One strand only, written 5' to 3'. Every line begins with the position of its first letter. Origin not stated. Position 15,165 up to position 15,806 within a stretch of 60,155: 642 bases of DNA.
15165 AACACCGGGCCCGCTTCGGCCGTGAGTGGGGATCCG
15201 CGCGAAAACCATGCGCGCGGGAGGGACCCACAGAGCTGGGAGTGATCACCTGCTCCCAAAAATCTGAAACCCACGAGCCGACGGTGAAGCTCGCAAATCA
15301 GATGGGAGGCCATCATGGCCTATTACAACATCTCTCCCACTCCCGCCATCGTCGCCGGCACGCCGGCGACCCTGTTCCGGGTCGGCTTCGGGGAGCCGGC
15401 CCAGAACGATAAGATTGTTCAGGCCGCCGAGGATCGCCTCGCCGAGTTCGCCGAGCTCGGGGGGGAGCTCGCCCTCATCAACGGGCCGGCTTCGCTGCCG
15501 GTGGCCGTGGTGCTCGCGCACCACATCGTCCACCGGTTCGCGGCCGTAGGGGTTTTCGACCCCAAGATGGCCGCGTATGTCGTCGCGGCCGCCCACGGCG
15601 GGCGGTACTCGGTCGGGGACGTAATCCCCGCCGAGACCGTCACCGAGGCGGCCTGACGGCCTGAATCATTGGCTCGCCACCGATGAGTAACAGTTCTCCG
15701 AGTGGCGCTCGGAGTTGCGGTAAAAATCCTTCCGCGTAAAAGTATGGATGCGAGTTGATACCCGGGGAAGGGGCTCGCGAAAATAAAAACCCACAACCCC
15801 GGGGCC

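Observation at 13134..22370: Orphan Csx3 / P-loop NTPase / alarmone-hydrolase / RavA-ViaA island: candidate undescribed nucleotide-signal conflict system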

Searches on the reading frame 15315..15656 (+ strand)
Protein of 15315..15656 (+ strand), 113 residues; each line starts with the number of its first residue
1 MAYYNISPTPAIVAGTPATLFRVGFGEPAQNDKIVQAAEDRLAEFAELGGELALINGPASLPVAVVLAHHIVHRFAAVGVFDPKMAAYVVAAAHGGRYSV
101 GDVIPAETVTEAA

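Call 3: search_protein_families(library=pfam, max_evalue=0.1, proteins=[window:15315-15656:+])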
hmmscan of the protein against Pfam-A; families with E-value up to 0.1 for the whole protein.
window:15315-15656:+ (113 aa): 1 family
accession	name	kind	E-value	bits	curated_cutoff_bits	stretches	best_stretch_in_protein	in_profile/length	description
PF09620.15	Cas_csx3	-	3.1e-06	27.4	21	1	59-104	33-77/78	CRISPR-associated protein (Cas_csx3)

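Call 4: search_protein_families(library=padloc, max_evalue=0.1, proteins=[window:15315-15656:+])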
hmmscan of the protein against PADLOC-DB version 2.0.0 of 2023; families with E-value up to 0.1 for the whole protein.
window:15315-15656:+ (113 aa): 5 families
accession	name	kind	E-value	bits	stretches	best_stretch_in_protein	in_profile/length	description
PDLC01045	Csx3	-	2.2e-15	54.6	1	20-109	12-103/286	Csx3-AAA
PDLC01040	Csx3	-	7e-10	37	1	27-94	19-81/84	Csx3 (CARF)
PDLC01632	Csx3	-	1.2e-07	29.7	1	56-105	30-77/77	"CAS-I,CAS-III; associated"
PDLC01353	Csx3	-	3.8e-06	25.1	1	66-105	44-81/82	"CAS-I,CAS-III; associated"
PDLC01294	Csx3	-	1.5e-05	23.2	1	55-105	33-80/81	"CAS-I,CAS-III; associated"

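Call 5: search_protein_families(library=ncbifam, max_evalue=0.1, proteins=[window:15315-15656:+])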
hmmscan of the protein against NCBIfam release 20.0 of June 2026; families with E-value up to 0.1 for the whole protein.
window:15315-15656:+ (113 aa): 1 family
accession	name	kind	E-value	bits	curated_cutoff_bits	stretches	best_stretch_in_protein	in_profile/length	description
TIGR02579.1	cas_csx3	equivalog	4.6e-05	23.6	55.4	1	55-105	34-82/83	CRISPR-associated ring nuclease Crn3/Csx3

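Call 25: search_solved_structures(query=window:15315-15656:+, max_evalue=10, show_alignments=2)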
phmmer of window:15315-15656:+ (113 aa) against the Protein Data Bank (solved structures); distinct sequences matched with E-value up to 10: 6.
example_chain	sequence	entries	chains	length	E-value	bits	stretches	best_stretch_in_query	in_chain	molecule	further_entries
6bqs_A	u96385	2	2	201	0.19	15.5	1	24-84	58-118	hypothetical protein PG_2227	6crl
6vjg_A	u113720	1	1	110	1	13.1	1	55-105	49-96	CRISPR-associated protein, Csx3 family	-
3wzi_A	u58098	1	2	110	1.1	13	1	55-105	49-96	Uncharacterized protein AF_1864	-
3wzg_A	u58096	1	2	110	1.2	12.9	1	55-105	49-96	Uncharacterized protein AF_1864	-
3wzh_A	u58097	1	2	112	1.2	12.9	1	55-105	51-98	Uncharacterized protein AF_1864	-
6yud_A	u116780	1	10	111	1.3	12.8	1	54-105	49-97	Uncharacterized protein AF_1864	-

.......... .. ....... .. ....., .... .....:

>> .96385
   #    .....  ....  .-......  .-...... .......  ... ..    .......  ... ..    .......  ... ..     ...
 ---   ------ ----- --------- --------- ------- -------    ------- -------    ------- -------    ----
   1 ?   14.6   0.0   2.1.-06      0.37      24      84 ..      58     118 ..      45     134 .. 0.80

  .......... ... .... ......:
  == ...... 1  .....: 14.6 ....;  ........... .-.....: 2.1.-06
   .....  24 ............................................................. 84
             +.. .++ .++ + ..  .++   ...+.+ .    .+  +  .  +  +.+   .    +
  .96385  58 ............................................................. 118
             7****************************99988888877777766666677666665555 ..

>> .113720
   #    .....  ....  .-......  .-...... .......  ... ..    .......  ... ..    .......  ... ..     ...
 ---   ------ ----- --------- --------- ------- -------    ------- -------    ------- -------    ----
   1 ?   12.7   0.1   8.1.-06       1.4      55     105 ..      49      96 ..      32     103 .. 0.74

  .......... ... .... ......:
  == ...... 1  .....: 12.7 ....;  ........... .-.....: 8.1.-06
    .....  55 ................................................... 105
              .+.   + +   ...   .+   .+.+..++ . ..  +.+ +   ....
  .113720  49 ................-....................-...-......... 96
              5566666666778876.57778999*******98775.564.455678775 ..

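Call 76: search_protein_families(library=phrogs, max_evalue=0.01, proteins=[window:15315-15656:+])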
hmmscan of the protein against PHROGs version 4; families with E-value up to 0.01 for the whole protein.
window:15315-15656:+ (113 aa): 0 families
